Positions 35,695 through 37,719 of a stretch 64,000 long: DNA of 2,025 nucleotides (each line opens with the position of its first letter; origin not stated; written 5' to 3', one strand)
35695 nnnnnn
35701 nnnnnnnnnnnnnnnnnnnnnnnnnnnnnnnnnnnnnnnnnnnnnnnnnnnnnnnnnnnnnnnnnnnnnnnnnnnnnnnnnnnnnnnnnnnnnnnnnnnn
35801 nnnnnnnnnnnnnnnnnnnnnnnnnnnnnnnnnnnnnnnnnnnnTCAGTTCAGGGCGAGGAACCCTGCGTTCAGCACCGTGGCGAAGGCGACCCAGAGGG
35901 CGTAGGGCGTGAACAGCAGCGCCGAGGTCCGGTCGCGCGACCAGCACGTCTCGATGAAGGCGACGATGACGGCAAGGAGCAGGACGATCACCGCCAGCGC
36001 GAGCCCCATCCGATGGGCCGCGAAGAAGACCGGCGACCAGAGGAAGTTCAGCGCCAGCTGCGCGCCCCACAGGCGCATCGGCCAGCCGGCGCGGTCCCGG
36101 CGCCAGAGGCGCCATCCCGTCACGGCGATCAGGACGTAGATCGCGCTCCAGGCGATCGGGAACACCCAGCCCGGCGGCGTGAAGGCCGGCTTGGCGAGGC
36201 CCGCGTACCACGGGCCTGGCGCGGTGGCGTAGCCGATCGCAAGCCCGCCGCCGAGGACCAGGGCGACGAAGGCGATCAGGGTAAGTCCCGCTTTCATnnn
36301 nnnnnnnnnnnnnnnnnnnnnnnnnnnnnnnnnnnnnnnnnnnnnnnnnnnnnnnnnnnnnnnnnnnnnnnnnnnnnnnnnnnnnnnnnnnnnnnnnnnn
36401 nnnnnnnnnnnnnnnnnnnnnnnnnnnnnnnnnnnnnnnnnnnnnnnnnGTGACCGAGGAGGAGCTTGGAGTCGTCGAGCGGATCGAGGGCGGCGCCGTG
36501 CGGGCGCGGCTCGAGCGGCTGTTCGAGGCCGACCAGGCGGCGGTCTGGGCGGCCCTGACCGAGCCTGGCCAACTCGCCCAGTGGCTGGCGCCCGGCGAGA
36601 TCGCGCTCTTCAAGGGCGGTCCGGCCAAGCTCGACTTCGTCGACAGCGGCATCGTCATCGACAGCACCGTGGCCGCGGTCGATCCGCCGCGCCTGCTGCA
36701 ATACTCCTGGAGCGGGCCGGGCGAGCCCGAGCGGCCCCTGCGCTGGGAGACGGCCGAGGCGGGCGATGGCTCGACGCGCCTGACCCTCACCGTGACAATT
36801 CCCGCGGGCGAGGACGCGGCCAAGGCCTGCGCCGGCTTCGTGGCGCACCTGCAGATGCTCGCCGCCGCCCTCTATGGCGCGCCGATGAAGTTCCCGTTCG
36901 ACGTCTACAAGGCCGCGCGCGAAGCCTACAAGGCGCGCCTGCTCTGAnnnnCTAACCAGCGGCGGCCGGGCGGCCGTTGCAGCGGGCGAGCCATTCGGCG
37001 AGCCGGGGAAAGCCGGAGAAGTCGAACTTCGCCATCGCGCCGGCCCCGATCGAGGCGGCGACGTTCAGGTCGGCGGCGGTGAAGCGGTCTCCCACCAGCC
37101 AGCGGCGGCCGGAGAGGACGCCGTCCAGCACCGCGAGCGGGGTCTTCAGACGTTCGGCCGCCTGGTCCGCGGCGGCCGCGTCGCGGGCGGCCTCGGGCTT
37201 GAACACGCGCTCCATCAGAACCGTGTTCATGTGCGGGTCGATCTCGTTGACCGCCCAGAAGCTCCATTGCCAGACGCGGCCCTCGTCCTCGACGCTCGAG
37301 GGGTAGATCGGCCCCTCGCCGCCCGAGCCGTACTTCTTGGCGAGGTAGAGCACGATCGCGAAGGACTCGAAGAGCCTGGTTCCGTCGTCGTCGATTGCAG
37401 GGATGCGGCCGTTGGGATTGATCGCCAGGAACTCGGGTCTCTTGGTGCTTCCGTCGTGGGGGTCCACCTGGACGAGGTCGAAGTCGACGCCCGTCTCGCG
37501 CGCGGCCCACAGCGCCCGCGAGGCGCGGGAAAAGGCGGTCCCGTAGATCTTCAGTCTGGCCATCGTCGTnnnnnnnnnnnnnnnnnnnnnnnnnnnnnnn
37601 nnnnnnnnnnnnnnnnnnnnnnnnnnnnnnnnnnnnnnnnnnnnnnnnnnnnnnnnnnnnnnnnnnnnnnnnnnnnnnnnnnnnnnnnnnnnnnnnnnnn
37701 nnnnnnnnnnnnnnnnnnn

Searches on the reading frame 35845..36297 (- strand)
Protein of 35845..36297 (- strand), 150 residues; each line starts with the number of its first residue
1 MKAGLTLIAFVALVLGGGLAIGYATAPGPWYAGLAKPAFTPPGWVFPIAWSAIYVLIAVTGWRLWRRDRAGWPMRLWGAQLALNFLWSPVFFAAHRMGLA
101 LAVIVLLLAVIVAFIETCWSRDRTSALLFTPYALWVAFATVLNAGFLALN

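Call 3: search_protein_families(library=pfam, proteins=[window:35845-36297:-], max_evalue=0.01)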
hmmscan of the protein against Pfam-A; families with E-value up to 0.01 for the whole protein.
window:35845-36297:- (150 aa): 2 families
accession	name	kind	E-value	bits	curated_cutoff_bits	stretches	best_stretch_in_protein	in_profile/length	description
PF03073.20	TspO_MBR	-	1.3e-41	142.2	24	1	10-146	1-143/145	TspO/MBR family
PF11992.13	TgpA_N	-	0.0042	16.6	30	1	35-145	10-123/333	TgpA N-terminal domain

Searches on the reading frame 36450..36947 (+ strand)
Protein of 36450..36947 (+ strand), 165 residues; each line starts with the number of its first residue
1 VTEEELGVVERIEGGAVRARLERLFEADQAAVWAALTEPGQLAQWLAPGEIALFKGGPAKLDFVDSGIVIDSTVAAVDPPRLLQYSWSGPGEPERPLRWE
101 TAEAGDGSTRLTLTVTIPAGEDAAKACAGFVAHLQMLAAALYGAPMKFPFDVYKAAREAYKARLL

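Call 3: search_protein_families(library=pfam, proteins=[window:36450-36947:+], max_evalue=0.01)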
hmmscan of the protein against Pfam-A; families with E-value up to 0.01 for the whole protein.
window:36450-36947:+ (165 aa): 2 families
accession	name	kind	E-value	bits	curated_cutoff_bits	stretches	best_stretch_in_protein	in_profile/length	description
PF08327.17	AHSA1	-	2.5e-11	44.3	22.1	1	28-141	3-124/125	Activator of Hsp90 ATPase homolog 1-like protein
PF10604.15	Polyketide_cyc2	-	4.9e-07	30.6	27.4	1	19-129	4-128/142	Polyketide cyclase / dehydrase and lipid transport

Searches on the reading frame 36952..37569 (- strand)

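Call 3: search_protein_families(library=pfam, proteins=[window:36952-37569:-], max_evalue=0.01)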
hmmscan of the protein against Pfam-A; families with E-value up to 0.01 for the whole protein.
window:36952-37569:- (205 aa): 6 families
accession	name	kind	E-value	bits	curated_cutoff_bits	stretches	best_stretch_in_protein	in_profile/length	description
PF02798.26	GST_N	-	5.3e-17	62.3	20.9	1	6-77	3-75/76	Glutathione S-transferase, N-terminal domain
PF00043.30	GST_C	-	2.5e-14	53.7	20.7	1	117-201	8-93/93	Glutathione S-transferase, C-terminal domain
PF13409.12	GST_N_2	-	4.7e-14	53.2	25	1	16-78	5-69/70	Glutathione S-transferase, N-terminal domain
PF13417.12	GST_N_3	-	5.8e-12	46.2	22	1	9-81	2-72/75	Glutathione S-transferase, N-terminal domain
PF13410.11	GST_C_2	-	7.3e-08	32.8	24.9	1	132-196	2-69/69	Glutathione S-transferase, C-terminal domain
PF14497.11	GST_C_3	-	8.3e-07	29.6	21.6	1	122-201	11-95/104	Glutathione S-transferase, C-terminal domain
